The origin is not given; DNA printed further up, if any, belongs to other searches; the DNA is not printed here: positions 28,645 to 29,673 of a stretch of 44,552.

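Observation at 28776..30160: Two-gene cassette: wHTH-DUF4145/HEPN-like protein plus small wHTH-like partner, a candidate defence or toxin-antitoxin module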

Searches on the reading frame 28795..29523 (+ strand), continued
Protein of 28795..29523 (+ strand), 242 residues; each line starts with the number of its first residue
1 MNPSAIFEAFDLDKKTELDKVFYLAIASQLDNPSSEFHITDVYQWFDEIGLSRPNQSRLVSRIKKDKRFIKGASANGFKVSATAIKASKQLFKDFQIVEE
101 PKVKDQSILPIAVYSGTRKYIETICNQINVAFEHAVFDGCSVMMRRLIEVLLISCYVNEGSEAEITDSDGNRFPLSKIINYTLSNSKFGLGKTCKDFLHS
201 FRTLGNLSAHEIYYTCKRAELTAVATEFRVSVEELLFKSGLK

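Call 65: search_protein_families(library=padloc, alignment_id=A3, max_evalue=0.00001)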
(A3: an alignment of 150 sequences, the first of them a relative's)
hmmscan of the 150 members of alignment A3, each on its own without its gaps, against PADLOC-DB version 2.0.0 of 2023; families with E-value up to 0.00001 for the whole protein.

A. member 1, L001:3782-4156:- (125 aa): 0 families

B. families by the number of members that match (of 150 scanned): 170 families (the first 25 are shown)
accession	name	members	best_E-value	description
PDLC01734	typeIV_RecD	2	2.2e-22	RecD_0_IVD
PDLC05035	PDC-S53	2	4.7e-17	-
PDLC05065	PDC-S68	2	2.6e-14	-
PDLC05064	PDC-S68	2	8.1e-14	-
PDLC01148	RecD_like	2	6.1e-13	RecD/Tra ATPase fused to N-terminal HHH domain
PDLC02337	AbiLii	2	3.6e-12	AbiLii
PDLC05066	PDC-S68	2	5.3e-12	-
PDLC04475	PDC-M16A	2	8e-12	-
PDLC04476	PDC-M16A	2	9.6e-11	-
PDLC04833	PDC-S03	2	1.5e-07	-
PDLC03928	PsyrT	1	7.5e-257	-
PDLC03326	MTase_II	1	1.6e-116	Type II methyltransferase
PDLC00033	DruM2|DruM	1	1.7e-116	DNA cytosine methylase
PDLC03234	MTase_II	1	5e-108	Type II methyltransferase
PDLC03378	MTase_II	1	2.2e-96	Type II methyltransferase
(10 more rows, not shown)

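Call 66: search_dna_similar(query=window:28795-29520:+, collection=plasmids, mode=protein, max_evalue=0.001, max_rows=25)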
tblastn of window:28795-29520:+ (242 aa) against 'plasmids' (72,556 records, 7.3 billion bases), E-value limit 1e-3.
No match.

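Call 67: search_dna_similar(query=window:28795-29520:+, collection=phages, mode=protein, max_evalue=0.001, max_rows=15)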
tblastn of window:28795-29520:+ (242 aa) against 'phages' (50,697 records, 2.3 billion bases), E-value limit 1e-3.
No match.

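Call 70: list_cluster_members(proteins=[window:28795-29520:+, window:29534-30058:+])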
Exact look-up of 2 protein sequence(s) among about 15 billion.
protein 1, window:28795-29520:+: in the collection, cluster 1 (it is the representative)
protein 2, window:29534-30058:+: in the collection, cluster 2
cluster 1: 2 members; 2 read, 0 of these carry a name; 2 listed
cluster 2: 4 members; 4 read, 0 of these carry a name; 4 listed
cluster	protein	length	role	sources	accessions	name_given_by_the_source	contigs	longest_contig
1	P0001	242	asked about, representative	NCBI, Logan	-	-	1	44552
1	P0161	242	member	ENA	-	-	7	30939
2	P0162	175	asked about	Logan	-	-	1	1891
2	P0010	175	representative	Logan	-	-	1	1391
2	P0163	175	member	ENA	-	-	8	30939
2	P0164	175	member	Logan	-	-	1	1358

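Call 72: search_protein_families(library=phrogs, proteins=[window:28795-29520:+], max_evalue=0.1)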
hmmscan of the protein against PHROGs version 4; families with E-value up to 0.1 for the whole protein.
window:28795-29520:+ (242 aa): 1 family
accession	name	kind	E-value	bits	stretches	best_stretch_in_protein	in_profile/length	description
phrog_1305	-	DNA, RNA and nucleotide metabolism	0.0072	16.7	1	124-211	106-182/226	DNA binding protein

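Call 75: find_related_loci(query=A1, collection=viral_contigs, flank=4000)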
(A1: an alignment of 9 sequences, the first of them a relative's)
Query A1 (242 aa) in viral_contigs; peptide patterns used: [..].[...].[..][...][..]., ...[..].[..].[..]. (x = any residue, [..] = any of these).
35 stretches matched a pattern; 3 encode a relative of the query (tblastn E <= 1e-3); 3 distinct loci.
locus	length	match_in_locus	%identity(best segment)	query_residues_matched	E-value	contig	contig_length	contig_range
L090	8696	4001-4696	41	9-242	2e-53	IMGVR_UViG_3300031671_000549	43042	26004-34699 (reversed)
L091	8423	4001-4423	41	102-242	5e-31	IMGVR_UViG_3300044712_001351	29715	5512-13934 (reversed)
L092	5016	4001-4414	33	105-241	7e-26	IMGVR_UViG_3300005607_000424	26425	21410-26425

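Call 80: search_protein_families(library=pfam, proteins=[L001:4412-4993:+, L003:3899-5005:+, L083:797-1411:+, L049:3295-3882:+], max_evalue=0.1)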
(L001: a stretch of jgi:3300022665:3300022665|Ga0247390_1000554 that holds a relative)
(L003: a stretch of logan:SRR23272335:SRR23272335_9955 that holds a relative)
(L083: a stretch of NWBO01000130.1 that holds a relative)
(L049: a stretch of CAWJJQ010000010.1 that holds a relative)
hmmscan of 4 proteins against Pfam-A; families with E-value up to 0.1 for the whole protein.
L001:4412-4993:+ (194 aa): 0 families

L003:3899-5005:+ (369 aa): 3 families
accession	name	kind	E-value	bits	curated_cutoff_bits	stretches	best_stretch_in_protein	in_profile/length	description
PF13240.11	Zn_Ribbon_1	-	2.2e-05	24.5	25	1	2-22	1-21/23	zinc-ribbon domain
PF12773.13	DZR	-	0.00024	21.7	27.3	1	3-44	1-45/45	Double zinc ribbon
PF14338.12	Mrr_N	-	0.098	13.3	29.5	0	339-363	62-86/87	Mrr N-terminal domain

L083:797-1411:+ (205 aa): 2 families
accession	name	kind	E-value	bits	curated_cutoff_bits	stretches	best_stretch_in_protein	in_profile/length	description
PF14365.11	Neprosin_AP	-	0.018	16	39.2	1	101-149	47-99/120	Neprosin activation peptide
PF24992.1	DUF7777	-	0.023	15.4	27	1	87-148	45-104/135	Domain of unknown function (DUF7777)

L049:3295-3882:+ (196 aa): 0 families
